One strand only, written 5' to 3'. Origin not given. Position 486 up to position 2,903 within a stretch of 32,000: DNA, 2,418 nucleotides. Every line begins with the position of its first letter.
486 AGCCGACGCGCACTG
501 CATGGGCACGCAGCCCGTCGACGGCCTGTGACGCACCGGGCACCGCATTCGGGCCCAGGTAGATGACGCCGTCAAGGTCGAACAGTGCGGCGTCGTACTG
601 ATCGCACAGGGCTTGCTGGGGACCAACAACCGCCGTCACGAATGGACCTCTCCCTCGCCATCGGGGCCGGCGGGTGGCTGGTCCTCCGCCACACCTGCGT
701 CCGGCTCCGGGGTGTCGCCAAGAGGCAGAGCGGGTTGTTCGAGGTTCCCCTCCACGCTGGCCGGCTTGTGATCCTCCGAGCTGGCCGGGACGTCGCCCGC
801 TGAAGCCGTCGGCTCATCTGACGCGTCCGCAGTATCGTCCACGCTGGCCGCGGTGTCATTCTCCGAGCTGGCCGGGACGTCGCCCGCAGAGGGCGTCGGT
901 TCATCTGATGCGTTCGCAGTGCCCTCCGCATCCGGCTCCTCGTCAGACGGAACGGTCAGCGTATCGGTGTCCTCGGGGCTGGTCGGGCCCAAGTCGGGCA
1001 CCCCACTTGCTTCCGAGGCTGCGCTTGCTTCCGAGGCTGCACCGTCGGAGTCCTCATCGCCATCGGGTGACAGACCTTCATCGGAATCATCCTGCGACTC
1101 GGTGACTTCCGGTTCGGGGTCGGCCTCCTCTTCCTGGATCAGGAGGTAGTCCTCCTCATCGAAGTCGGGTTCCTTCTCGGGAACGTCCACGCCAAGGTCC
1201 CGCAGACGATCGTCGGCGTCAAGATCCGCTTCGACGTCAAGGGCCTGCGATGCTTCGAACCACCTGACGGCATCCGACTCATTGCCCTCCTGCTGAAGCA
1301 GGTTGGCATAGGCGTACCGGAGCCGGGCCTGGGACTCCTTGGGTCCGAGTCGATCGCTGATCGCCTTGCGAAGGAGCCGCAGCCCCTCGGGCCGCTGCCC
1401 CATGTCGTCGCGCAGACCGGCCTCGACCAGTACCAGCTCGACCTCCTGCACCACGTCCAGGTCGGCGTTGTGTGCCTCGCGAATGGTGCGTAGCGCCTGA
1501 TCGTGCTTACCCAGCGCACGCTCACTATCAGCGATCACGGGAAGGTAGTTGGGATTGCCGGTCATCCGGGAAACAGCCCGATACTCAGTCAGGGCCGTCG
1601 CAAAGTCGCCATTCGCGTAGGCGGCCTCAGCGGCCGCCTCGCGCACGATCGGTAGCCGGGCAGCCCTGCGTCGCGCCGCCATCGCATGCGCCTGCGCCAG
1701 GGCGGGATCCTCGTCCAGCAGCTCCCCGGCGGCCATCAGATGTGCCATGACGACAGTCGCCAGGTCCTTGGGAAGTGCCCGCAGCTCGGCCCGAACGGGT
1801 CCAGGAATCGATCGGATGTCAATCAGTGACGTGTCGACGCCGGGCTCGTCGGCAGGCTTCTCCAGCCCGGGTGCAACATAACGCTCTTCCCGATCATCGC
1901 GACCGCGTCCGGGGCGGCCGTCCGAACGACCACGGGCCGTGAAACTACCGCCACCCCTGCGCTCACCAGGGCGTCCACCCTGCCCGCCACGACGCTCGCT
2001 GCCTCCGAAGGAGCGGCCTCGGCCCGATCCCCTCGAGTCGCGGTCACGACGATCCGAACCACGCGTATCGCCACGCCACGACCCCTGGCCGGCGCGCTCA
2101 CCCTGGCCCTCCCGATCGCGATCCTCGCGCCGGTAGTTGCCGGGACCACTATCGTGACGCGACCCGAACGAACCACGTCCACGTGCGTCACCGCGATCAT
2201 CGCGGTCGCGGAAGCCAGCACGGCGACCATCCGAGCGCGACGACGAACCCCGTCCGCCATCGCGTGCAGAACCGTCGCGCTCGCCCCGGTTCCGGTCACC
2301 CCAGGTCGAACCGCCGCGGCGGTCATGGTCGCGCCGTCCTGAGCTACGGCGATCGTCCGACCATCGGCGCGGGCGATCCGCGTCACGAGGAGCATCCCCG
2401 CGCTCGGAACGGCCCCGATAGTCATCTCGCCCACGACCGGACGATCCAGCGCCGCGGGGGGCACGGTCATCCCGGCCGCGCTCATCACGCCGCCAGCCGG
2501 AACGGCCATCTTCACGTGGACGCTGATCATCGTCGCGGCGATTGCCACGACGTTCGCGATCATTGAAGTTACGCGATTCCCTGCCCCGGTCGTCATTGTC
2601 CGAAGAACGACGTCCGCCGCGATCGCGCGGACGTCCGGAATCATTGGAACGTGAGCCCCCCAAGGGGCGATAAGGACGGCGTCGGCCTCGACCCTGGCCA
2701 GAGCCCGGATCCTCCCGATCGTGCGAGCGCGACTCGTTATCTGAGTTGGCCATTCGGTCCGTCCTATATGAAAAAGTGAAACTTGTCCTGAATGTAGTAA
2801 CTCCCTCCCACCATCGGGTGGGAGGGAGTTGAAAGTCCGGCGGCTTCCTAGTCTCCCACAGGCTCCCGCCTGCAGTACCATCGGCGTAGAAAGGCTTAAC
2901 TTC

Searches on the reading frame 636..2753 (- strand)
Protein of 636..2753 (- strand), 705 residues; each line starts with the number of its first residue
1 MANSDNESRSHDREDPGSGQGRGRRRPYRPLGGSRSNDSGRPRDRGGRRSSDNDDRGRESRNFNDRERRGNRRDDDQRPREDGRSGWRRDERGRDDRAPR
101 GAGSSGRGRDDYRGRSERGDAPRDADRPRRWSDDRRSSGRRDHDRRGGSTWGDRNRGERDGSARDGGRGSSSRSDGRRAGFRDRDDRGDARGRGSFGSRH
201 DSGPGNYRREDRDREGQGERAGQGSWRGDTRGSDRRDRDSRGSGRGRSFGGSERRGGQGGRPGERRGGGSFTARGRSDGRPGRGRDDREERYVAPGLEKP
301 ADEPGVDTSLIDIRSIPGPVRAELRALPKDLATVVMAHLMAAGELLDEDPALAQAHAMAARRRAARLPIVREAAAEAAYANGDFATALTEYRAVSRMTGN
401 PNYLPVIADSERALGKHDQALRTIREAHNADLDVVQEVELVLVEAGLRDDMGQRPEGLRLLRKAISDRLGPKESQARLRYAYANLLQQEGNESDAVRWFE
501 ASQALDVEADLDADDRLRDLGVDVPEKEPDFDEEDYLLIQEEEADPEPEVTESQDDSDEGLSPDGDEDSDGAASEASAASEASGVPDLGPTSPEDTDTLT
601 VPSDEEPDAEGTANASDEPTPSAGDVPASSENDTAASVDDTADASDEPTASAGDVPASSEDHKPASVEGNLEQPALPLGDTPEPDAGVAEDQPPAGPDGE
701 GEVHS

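Call 5: find_encoding_contigs(protein=window:636-2753:-, flank=10000, max_places=10)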
Protein window:636-2753:- (705 aa): 5 contigs read that carry it; 5 places shown.
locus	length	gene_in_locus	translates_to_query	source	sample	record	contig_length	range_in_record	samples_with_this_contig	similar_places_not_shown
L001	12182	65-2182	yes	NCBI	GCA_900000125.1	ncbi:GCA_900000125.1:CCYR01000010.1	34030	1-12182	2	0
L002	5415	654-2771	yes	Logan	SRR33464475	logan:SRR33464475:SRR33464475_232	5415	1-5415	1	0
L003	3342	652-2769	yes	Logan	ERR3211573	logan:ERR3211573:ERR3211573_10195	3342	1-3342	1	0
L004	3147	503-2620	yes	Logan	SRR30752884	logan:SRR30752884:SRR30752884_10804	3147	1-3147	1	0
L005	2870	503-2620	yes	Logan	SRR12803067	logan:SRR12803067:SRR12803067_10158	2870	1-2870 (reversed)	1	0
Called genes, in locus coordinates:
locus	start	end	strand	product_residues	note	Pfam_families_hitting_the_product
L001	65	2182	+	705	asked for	-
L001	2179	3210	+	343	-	PF00702:Hydrolase, PF13344:Hydrolase_6, PF13242:Hydrolase_like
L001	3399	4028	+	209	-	PF02632:BioY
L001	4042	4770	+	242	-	PF00005:ABC_tran, PF02463:SMC_N, PF13304:AAA_21 (faint)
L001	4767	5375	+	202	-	PF02361:CbiQ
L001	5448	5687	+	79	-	-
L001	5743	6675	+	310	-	PF01513:NAD_kinase, PF20143:NAD_kinase_C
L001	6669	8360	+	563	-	PF02463:SMC_N, PF13476:AAA_23 (weak)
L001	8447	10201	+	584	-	PF06418:CTP_synth_N, PF00117:GATase, PF07722:Peptidase_C26 (weak)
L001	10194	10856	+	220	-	PF00293:NUDIX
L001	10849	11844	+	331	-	PF02899:Phage_int_SAM_1, PF00589:Phage_integrase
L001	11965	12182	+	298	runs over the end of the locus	PF00142:Fer4_NifH (weak), PF01656:CbiA, PF02374:ArsA_ATPase (weak), PF06564:CBP_BcsQ, PF09140:MipZ, PF10609:ParA (weak), PF13614:AAA_31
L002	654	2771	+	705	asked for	-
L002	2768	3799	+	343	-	PF00702:Hydrolase, PF13344:Hydrolase_6, PF13242:Hydrolase_like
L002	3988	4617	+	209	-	PF02632:BioY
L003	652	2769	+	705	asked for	-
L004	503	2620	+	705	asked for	-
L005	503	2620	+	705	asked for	-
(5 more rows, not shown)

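Call 44: find_homologous_proteins(query=L001:2179-3210:+, max_evalue=1e-40)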
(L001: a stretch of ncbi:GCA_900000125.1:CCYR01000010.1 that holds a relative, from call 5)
Query L001:2179-3210:+ (343 aa): 7333 proteins with E <= 1e-40 among 8000 candidates; the best 120 are listed.
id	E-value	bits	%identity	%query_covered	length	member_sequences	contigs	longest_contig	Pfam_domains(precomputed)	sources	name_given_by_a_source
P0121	2.5e-225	765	100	100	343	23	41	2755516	PF13344.13,PF00702.33,PF13242.13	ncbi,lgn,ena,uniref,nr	ncbi:HAD-IIA family hydrolase [Propionibacterium freudenreichii]|uniref:Phosphatase n=2 Tax=Propioni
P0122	5.5e-169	580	76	100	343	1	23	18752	PF13344.13,PF00702.33,PF13242.13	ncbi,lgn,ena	-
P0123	2.2e-166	571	73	100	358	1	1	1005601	PF13344.13,PF00702.33,PF13242.13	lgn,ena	-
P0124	3.8e-133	462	65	97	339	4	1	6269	PF13344.13,PF00702.33,PF13242.13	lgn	-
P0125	1.3e-129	450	65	97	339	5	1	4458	PF13344.13,PF00702.33,PF13242.13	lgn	-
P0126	7.9e-128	445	63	97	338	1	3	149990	PF13344.13,PF00702.33,PF13242.13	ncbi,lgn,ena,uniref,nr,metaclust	ncbi:Haloacid Dehalogenase Superfamily Class (subfamily) IIA [Propionibacterium cyclohexanicum]|unir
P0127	9.9e-128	444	63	97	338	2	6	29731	PF13344.13,PF00702.33,PF13242.13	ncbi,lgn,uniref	ncbi:HAD-IIA family hydrolase [Propionibacterium sp.]|uniref:HAD-IIA family hydrolase n=1 Tax=Propio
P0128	1.1e-126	441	64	98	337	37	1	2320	PF13344.13,PF00702.33,PF13242.13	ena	-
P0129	1.8e-126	440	63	97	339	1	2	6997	PF13344.13,PF00702.33,PF13242.13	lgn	-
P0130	8.0e-124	431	62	97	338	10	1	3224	PF13419.13,PF13344.13,PF00702.33,PF13242.13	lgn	-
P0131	1.7e-123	430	62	97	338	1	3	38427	PF13344.13,PF00702.33,PF13242.13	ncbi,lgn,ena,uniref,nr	ncbi:HAD-IIA family hydrolase [uncultured Propionibacterium sp.]|uniref:HAD-IIA family hydrolase n=1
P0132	2.3e-122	427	61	98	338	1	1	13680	PF13344.13,PF00702.33,PF13242.13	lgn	-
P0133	3.0e-118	413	60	93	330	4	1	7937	PF13419.13,PF13344.13,PF00702.33,PF13242.13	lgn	-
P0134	3.0e-117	410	61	91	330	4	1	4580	PF13419.13,PF13344.13,PF00702.33,PF13242.13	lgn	-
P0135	1.8e-113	397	61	90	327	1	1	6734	PF13419.13,PF13344.13,PF00702.33,PF13242.13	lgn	-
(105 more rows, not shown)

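Call 45: find_encoding_contigs(protein=P0123, flank=10000, max_places=2)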
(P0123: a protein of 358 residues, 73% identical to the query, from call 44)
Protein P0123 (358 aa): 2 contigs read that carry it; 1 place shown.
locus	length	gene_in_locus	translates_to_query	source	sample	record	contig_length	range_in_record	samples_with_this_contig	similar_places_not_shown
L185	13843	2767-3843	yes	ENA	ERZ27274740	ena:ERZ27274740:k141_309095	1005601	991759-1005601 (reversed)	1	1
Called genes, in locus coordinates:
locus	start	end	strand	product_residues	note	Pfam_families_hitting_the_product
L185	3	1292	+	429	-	?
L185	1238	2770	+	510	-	-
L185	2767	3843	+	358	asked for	PF00702:Hydrolase, PF13344:Hydrolase_6, PF13242:Hydrolase_like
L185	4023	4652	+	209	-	PF02632:BioY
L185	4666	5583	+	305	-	PF00005:ABC_tran, PF02463:SMC_N, PF13304:AAA_21 (faint)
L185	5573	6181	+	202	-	PF02361:CbiQ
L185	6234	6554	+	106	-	-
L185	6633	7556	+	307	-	PF01513:NAD_kinase, PF20143:NAD_kinase_C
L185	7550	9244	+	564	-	PF02463:SMC_N, PF13476:AAA_23 (weak)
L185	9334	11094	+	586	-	PF06418:CTP_synth_N, PF00117:GATase, PF07722:Peptidase_C26 (faint)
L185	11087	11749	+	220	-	PF00293:NUDIX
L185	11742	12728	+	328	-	PF02899:Phage_int_SAM_1, PF00589:Phage_integrase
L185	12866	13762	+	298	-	PF00142:Fer4_NifH (weak), PF01656:CbiA, PF02374:ArsA_ATPase (weak), PF06564:CBP_BcsQ, PF09140:MipZ (faint), PF10609:ParA, PF13614:AAA_31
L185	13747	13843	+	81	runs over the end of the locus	-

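Call 46: find_encoding_contigs(protein=P0122, flank=10000, max_places=8)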
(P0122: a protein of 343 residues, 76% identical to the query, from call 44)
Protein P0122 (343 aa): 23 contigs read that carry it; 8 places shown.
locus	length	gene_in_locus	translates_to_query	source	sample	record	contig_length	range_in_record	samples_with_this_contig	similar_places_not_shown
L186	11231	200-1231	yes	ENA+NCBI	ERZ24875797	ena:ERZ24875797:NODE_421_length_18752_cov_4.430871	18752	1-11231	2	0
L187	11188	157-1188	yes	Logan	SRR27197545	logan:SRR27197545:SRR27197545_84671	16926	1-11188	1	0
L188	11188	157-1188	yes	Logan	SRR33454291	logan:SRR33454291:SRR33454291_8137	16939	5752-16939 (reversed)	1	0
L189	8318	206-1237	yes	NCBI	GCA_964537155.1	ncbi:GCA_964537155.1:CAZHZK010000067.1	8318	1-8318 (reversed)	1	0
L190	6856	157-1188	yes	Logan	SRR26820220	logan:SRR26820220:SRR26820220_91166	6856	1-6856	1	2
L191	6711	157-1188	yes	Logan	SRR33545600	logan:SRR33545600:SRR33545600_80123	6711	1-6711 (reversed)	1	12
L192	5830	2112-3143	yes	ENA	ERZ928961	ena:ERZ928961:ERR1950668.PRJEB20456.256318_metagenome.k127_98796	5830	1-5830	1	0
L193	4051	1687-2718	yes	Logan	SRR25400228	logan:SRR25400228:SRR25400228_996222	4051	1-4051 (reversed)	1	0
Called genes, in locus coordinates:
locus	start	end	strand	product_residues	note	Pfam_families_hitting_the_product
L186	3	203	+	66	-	?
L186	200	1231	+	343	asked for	PF00702:Hydrolase, PF13344:Hydrolase_6, PF13242:Hydrolase_like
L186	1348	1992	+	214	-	PF02632:BioY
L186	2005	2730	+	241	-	PF02463:SMC_N, PF00005:ABC_tran, PF13304:AAA_21 (faint)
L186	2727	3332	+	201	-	PF02361:CbiQ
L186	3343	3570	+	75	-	-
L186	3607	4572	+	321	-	PF01513:NAD_kinase, PF20143:NAD_kinase_C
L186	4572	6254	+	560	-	PF02463:SMC_N, PF13476:AAA_23 (weak)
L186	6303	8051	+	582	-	PF06418:CTP_synth_N, PF00117:GATase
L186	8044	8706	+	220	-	PF00293:NUDIX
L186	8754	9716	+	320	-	PF02899:Phage_int_SAM_1, PF00589:Phage_integrase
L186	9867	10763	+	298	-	PF00142:Fer4_NifH (weak), PF01656:CbiA, PF02374:ArsA_ATPase (weak), PF06564:CBP_BcsQ, PF09140:MipZ (faint), PF10609:ParA, PF13614:AAA_31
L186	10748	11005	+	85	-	-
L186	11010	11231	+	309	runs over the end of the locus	PF02616:SMC_ScpA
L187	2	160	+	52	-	?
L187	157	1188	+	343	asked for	PF00702:Hydrolase, PF13344:Hydrolase_6, PF13242:Hydrolase_like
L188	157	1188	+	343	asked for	PF00702:Hydrolase, PF13344:Hydrolase_6, PF13242:Hydrolase_like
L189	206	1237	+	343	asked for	PF00702:Hydrolase, PF13344:Hydrolase_6, PF13242:Hydrolase_like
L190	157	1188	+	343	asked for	PF00702:Hydrolase, PF13344:Hydrolase_6, PF13242:Hydrolase_like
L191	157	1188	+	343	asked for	PF00702:Hydrolase, PF13344:Hydrolase_6, PF13242:Hydrolase_like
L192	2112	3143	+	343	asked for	PF00702:Hydrolase, PF13344:Hydrolase_6, PF13242:Hydrolase_like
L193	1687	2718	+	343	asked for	PF00702:Hydrolase, PF13344:Hydrolase_6, PF13242:Hydrolase_like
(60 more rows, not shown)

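Call 47: find_encoding_contigs(protein=P0126, flank=10000, max_places=3)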
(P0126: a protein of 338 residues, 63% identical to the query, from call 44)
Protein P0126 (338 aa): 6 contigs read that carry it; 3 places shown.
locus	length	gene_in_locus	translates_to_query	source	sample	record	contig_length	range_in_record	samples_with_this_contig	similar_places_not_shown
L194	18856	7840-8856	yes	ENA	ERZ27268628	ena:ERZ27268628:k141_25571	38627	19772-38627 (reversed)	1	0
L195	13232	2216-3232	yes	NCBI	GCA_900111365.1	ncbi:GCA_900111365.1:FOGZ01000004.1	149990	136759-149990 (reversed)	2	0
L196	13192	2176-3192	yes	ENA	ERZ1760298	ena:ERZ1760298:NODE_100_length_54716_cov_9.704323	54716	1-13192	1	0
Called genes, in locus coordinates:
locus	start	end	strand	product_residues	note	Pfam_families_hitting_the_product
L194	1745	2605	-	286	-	-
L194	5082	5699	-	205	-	-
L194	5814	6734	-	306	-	-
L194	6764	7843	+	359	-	PF13432:TPR_16 (faint)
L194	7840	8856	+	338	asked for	PF00702:Hydrolase, PF13344:Hydrolase_6, PF13242:Hydrolase_like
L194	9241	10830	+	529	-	PF04616:Glyco_hydro_43, PF17851:GH43_C2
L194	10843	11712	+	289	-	PF00561:Abhydrolase_1, PF12146:Hydrolase_4, PF12697:Abhydrolase_6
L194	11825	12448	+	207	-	PF02632:BioY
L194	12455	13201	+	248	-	PF02463:SMC_N, PF00005:ABC_tran, PF13304:AAA_21 (faint)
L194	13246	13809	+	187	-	PF02361:CbiQ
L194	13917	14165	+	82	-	-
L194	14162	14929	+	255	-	PF01479:S4, PF01728:FtsJ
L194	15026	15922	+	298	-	PF01513:NAD_kinase, PF20143:NAD_kinase_C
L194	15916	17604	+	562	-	PF02463:SMC_N, PF13476:AAA_23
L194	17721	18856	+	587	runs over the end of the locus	PF06418:CTP_synth_N, PF00117:GATase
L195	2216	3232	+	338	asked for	PF00702:Hydrolase, PF13344:Hydrolase_6, PF13242:Hydrolase_like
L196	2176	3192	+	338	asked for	PF00702:Hydrolase, PF13344:Hydrolase_6, PF13242:Hydrolase_like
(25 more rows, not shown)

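Call 53: search_protein_families(library=pfam, proteins=[window:636-2753:-], max_evalue=0.001)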
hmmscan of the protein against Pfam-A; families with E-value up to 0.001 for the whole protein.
window:636-2753:- (705 aa): 0 families
